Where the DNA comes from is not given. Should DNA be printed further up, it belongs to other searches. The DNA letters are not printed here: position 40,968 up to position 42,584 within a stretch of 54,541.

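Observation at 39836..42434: Tandem paralogous polytopic membrane proteins with a conserved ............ C-terminus, translationally coupled to the UGM gene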

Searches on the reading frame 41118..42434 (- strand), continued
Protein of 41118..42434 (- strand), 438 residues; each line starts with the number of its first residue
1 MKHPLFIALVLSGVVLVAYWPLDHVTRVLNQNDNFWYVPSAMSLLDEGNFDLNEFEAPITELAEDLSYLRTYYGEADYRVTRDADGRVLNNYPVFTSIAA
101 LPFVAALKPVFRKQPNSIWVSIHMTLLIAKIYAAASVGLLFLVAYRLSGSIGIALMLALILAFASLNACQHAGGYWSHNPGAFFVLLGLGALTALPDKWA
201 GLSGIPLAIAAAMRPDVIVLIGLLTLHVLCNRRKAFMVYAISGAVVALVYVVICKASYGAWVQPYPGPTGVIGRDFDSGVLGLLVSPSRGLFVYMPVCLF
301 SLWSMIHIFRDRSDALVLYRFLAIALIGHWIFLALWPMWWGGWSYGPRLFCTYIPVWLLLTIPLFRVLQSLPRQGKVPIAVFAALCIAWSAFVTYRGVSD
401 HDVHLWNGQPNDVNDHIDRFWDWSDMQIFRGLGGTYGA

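Call 60: find_encoding_contigs(protein=P0009, flank=10000, max_places=2)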
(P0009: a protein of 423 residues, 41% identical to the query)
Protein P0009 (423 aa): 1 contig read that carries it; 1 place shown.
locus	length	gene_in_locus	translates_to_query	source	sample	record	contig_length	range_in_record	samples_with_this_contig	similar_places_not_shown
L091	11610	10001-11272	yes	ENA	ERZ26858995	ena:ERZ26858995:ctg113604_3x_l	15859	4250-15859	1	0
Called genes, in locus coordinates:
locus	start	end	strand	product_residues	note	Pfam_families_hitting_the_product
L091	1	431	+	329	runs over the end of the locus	PF00106:adh_short, PF01073:3Beta_HSD, PF01370:Epimerase, PF02719:Polysacc_synt_2, PF04321:RmlD_sub_bind, PF07993:NAD_binding_4, PF16363:GDP_Man_Dehyd, PF13460:NAD_binding_10, +1 more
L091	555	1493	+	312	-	-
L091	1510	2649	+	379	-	-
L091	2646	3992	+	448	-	PF13439:Glyco_transf_4 (faint), PF20706:GT4-conflict, PF00534:Glycos_transf_1, PF13692:Glyco_trans_1_4, PF13524:Glyco_trans_1_2 (weak)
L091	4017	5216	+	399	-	PF20706:GT4-conflict, PF00534:Glycos_transf_1, PF13692:Glyco_trans_1_4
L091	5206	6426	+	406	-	PF20706:GT4-conflict (weak), PF00534:Glycos_transf_1, PF13692:Glyco_trans_1_4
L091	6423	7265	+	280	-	PF05050:Methyltransf_21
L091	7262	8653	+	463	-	PF01593:Amino_oxidase, PF13450:NAD_binding_8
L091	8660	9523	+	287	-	-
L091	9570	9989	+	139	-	-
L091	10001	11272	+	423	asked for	-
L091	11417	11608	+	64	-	?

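Call 61: find_encoding_contigs(protein=P0015, flank=10000, max_places=2)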
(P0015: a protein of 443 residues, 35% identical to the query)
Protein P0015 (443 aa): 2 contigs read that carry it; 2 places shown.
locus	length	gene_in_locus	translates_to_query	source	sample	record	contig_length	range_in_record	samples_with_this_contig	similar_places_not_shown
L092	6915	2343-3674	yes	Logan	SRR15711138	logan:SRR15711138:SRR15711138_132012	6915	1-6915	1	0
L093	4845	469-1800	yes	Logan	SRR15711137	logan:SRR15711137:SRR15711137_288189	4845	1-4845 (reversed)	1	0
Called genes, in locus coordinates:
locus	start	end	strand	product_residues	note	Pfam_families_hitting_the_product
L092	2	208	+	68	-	?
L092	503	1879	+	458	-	PF02417:Chromate_transp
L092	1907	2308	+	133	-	-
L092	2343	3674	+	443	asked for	-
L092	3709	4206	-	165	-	PF00588:SpoU_methylase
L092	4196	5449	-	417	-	PF01554:MatE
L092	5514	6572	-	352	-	PF00070:Pyr_redox (faint), PF13738:Pyr_redox_3, PF07992:Pyr_redox_2, PF13434:Lys_Orn_oxgnase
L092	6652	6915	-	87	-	?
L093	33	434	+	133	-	-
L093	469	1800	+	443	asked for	-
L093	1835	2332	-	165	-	PF00588:SpoU_methylase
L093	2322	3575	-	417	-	PF01554:MatE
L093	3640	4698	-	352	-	PF00070:Pyr_redox (faint), PF13738:Pyr_redox_3, PF07992:Pyr_redox_2, PF13434:Lys_Orn_oxgnase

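Call 62: find_encoding_contigs(protein=P0014, flank=10000, max_places=2)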
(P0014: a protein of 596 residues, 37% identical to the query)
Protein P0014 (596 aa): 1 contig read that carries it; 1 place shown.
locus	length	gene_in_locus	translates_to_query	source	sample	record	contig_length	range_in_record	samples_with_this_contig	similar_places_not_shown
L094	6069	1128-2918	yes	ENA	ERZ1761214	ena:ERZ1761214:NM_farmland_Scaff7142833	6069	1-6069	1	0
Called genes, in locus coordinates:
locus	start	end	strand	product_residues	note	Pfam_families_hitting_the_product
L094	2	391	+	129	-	?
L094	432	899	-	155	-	PF13577:SnoaL_4 (weak), PF12680:SnoaL_2, PF14534:DUF4440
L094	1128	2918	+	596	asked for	-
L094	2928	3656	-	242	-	-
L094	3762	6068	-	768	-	?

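Call 70: search_dna_similar(query=window:41118-42434:-, collection=plasmids, mode=protein, max_evalue=0.001, max_rows=15)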
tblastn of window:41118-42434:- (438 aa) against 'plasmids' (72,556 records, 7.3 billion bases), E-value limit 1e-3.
No match.
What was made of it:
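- Tried and rejected: No match (call 70).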

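Call 71: list_cluster_members(proteins=[P0006, P0021, P0023, P0024, P0026, P0033, P0058, P0062, P0078, P0096])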
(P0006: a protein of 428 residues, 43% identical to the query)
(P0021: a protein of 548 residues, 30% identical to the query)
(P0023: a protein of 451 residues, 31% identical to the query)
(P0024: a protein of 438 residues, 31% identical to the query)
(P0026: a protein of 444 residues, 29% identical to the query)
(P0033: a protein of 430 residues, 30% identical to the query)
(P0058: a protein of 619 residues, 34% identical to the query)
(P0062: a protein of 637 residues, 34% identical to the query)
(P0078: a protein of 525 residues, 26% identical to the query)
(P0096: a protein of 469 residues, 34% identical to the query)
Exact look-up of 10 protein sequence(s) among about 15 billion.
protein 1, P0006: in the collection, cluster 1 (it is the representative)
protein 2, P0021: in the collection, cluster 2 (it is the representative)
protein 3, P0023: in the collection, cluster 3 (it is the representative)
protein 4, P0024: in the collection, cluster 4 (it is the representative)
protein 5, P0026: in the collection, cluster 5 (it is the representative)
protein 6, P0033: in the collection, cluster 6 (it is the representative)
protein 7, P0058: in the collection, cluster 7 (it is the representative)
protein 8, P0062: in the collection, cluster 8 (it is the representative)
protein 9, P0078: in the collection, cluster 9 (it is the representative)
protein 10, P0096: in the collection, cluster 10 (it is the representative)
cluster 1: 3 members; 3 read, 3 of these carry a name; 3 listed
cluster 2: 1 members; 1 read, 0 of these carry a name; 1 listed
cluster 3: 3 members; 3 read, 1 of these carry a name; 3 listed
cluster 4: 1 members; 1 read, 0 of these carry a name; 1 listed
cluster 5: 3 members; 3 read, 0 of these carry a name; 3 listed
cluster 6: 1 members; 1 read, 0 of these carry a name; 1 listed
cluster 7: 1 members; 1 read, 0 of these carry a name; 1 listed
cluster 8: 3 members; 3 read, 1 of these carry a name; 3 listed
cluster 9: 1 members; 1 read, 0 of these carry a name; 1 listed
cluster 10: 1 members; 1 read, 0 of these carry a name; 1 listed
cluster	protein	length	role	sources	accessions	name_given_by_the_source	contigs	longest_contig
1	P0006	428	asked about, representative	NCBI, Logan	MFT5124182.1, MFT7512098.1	MAG: hypothetical protein ACI9QL_001305 [Candidatus Omnitrophota bacterium]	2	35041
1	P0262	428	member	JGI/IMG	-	hypothetical protein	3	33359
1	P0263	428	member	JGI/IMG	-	hypothetical protein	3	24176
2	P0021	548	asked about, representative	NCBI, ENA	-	-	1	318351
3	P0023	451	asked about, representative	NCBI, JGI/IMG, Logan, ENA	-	-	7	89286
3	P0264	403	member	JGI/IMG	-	hypothetical protein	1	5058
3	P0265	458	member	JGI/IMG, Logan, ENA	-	-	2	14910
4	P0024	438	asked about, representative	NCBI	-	-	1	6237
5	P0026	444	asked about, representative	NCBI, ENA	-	-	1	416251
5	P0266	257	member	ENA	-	-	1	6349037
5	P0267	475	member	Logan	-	-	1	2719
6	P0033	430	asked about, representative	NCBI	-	-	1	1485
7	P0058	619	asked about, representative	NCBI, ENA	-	-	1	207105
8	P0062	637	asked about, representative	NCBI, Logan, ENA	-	-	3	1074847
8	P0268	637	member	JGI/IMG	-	hypothetical protein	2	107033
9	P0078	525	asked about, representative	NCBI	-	-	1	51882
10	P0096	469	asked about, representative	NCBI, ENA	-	-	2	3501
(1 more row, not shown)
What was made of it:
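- Tried and rejected: All are 'hypothetical protein' (call 71).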

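Call 97: find_encoding_contigs(protein=P0003, flank=5000, max_places=2)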
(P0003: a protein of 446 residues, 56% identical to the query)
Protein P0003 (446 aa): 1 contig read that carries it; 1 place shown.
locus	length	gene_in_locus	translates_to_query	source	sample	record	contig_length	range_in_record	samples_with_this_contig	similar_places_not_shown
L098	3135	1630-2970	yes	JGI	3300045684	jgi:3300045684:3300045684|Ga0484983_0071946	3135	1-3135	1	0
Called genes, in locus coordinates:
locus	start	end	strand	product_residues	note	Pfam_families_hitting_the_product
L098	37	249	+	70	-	-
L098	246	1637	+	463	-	PF01593:Amino_oxidase, PF13450:NAD_binding_8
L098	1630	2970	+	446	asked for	-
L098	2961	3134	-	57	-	?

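Call 98: find_encoding_contigs(protein=P0010, flank=5000, max_places=2)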
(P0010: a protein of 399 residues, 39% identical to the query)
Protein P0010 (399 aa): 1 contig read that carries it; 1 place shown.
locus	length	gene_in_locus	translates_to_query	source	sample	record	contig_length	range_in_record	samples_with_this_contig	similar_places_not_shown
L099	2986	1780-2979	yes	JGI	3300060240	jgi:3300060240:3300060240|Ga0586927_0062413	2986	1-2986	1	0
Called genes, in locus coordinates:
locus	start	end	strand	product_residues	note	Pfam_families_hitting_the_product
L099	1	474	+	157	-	?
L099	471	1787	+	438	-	-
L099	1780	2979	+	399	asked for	-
